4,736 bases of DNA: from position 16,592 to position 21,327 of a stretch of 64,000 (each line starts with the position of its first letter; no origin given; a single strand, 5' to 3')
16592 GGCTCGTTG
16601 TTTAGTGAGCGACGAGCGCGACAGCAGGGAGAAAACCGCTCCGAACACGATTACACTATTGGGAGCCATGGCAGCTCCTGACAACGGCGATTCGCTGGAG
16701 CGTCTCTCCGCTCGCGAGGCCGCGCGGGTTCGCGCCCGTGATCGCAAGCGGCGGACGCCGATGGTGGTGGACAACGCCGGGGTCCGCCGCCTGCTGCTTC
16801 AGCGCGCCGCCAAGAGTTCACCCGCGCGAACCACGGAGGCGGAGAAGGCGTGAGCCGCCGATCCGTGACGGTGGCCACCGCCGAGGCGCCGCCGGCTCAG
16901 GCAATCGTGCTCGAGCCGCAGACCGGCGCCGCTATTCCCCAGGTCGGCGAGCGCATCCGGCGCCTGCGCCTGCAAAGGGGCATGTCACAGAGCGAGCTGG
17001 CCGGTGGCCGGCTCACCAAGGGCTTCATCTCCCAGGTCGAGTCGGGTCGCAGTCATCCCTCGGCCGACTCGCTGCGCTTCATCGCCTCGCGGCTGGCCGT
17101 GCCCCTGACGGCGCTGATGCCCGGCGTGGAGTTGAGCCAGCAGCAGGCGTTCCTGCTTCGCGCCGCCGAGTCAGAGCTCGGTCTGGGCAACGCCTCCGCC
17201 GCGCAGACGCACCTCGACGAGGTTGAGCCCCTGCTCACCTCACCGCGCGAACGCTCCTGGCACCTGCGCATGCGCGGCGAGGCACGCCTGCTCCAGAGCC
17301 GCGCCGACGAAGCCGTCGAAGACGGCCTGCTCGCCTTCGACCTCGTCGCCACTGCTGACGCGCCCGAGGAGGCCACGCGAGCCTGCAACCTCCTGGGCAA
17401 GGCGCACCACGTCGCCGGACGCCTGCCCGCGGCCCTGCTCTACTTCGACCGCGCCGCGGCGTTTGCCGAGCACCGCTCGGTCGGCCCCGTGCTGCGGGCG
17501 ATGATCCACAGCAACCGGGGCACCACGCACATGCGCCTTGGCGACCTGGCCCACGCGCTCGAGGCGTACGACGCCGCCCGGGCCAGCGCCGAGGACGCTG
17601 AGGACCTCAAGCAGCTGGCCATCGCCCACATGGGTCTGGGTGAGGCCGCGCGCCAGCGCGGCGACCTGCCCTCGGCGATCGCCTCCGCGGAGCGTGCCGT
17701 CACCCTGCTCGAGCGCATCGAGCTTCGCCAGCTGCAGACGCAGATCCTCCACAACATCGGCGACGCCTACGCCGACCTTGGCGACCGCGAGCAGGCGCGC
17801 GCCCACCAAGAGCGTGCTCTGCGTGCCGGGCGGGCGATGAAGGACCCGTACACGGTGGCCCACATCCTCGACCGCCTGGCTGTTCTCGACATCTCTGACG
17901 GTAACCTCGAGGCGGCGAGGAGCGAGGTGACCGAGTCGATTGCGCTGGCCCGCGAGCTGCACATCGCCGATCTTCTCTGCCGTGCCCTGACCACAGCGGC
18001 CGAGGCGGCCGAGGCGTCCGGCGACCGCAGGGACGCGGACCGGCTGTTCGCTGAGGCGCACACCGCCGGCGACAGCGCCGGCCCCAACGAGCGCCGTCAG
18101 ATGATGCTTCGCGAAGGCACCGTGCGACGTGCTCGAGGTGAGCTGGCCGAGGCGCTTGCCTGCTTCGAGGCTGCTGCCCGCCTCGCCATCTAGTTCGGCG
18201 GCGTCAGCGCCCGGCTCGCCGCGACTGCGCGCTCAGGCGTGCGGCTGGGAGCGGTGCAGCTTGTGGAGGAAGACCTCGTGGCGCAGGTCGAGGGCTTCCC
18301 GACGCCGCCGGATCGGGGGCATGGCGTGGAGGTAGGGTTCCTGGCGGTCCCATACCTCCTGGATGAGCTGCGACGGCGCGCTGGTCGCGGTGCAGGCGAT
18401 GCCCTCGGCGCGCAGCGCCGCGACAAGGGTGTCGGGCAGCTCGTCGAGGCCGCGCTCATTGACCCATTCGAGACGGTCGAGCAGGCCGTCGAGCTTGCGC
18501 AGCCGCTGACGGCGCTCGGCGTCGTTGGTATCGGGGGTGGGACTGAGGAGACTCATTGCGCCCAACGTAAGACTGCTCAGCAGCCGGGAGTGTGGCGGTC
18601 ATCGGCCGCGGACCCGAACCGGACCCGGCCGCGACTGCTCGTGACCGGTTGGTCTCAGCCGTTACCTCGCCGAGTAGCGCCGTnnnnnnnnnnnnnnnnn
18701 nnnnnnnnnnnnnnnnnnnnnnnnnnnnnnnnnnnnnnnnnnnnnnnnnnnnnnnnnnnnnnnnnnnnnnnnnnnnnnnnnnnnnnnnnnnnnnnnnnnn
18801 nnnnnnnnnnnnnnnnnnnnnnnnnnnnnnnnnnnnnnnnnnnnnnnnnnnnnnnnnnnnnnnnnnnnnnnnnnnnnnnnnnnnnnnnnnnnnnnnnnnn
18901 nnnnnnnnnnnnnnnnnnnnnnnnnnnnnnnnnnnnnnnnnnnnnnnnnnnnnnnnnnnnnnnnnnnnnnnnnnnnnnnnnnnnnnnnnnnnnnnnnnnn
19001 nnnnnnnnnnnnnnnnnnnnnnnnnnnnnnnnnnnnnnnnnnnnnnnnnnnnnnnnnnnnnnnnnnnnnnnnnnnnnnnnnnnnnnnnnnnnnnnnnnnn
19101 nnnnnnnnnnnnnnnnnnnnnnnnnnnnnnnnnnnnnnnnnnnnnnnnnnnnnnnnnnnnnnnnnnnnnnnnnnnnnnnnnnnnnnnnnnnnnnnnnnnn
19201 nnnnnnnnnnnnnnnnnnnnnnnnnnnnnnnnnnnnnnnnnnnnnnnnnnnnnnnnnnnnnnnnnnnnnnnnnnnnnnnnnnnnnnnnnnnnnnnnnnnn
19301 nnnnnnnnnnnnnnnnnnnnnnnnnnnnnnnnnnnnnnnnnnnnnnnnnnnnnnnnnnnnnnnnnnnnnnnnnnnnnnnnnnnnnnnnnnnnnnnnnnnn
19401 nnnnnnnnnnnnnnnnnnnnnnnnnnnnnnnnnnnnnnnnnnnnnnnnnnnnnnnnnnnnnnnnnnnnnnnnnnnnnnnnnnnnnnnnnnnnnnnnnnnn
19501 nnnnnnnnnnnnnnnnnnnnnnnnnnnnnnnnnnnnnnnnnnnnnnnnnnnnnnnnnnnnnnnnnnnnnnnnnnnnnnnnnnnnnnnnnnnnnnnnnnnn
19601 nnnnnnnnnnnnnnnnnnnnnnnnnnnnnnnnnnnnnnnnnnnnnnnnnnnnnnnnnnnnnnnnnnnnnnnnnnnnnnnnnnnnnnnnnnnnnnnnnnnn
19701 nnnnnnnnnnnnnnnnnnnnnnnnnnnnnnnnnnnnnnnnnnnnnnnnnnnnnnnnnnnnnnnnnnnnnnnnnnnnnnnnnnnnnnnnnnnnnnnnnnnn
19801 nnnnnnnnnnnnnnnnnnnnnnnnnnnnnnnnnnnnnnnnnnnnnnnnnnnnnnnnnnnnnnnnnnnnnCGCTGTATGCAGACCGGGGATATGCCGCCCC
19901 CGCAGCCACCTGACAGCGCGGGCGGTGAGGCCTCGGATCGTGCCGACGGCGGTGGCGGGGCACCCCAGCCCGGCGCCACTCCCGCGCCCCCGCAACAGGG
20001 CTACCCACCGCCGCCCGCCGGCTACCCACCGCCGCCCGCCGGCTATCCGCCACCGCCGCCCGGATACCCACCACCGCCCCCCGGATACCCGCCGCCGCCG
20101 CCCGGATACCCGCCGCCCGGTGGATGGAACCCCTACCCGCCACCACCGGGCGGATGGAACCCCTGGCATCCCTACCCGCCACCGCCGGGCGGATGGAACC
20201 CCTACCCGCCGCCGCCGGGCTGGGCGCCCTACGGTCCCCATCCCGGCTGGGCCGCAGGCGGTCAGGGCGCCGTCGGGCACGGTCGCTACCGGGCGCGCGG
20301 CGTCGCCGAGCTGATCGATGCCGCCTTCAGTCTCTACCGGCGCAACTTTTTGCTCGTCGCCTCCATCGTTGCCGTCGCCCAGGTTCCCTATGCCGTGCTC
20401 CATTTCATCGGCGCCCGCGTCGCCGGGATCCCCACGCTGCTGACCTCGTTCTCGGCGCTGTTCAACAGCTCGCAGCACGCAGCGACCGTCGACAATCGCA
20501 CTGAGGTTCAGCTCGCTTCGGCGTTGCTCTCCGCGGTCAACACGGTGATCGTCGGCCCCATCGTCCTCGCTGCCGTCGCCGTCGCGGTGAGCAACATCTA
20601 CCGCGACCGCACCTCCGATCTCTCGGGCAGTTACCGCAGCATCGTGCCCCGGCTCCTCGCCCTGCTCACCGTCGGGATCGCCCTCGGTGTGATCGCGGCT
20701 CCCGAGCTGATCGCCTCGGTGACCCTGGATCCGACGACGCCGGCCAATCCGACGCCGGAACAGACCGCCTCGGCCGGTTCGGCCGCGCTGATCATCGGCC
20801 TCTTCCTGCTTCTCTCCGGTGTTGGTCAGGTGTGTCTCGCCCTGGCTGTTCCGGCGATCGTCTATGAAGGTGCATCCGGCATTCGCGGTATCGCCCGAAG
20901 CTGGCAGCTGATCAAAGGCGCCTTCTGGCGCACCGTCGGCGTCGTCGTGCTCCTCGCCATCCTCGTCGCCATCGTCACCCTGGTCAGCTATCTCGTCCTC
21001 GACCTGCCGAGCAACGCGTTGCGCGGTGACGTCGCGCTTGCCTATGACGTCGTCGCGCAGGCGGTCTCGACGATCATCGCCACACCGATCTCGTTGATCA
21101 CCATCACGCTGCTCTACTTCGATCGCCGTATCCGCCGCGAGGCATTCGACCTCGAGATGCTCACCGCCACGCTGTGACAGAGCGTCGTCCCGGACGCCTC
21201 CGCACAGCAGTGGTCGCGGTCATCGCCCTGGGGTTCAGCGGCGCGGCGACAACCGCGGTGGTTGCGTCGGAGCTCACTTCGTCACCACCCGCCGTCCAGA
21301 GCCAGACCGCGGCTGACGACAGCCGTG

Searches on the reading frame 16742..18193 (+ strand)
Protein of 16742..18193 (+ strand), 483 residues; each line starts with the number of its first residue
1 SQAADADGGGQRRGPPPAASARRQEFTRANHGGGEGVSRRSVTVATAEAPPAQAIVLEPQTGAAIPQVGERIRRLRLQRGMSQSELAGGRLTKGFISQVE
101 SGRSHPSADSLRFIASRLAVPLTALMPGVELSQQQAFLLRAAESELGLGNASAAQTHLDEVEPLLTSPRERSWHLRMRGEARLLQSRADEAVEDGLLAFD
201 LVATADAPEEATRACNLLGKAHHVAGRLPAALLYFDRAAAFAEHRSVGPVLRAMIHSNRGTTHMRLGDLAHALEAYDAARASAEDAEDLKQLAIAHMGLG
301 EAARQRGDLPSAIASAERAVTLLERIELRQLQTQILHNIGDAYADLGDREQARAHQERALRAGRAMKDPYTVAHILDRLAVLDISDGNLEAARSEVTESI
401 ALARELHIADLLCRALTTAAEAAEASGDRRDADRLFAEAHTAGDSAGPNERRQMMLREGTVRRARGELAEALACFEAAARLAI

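Call 11: search_protein_families(library=pfam, proteins=[window:16742-18193:+], max_evalue=0.001)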
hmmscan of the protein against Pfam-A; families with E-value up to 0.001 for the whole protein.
window:16742-18193:+ (483 aa): 11 families
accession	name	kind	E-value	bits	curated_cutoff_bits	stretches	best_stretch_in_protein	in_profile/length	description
PF13424.12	TPR_12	-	1.8e-19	70.1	30.1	3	292-362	2-74/77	Tetratricopeptide repeat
PF07719.23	TPR_2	-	4.4e-18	64.3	27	0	254-281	2-29/34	Tetratricopeptide repeat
PF00515.34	TPR_1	-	6.2e-16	57.9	27.8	0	254-279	2-27/34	Tetratricopeptide repeat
PF17874.7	TPR_MalT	-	8.1e-13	48.8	45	1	251-406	38-194/336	MalT-like TPR region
PF13181.12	TPR_8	-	1e-11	44.4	25.7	1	334-361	2-29/34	Tetratricopeptide repeat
PF01381.28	HTH_3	-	6.7e-09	36.1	23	1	72-124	1-54/55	Helix-turn-helix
PF13432.12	TPR_16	-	1.3e-08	35.5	32.7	1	259-321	3-59/65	Tetratricopeptide repeat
PF12844.13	HTH_19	-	7.6e-08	32.6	30.2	1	69-129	1-62/64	Helix-turn-helix domain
PF13374.12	TPR_10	-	1.6e-07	31.6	27.5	1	335-362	4-31/42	Tetratricopeptide repeat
PF13560.12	HTH_31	-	3e-05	24.7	27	1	67-121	1-57/64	Helix-turn-helix domain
PF13176.12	TPR_7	-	0.00061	20.1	27.9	0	336-369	2-35/36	Tetratricopeptide repeat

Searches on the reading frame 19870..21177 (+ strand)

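Call 103: search_protein_families(library=pfam, proteins=[window:19870-21177:+], max_evalue=0.001)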
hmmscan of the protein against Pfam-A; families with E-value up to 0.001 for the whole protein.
window:19870-21177:+ (435 aa): 1 family
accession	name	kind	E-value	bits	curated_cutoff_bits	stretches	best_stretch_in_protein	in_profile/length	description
PF10110.14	GPDPase_memb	-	3.8e-08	32.9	29.6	1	306-417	165-283/321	Membrane domain of glycerophosphoryl diester phosphodiesterase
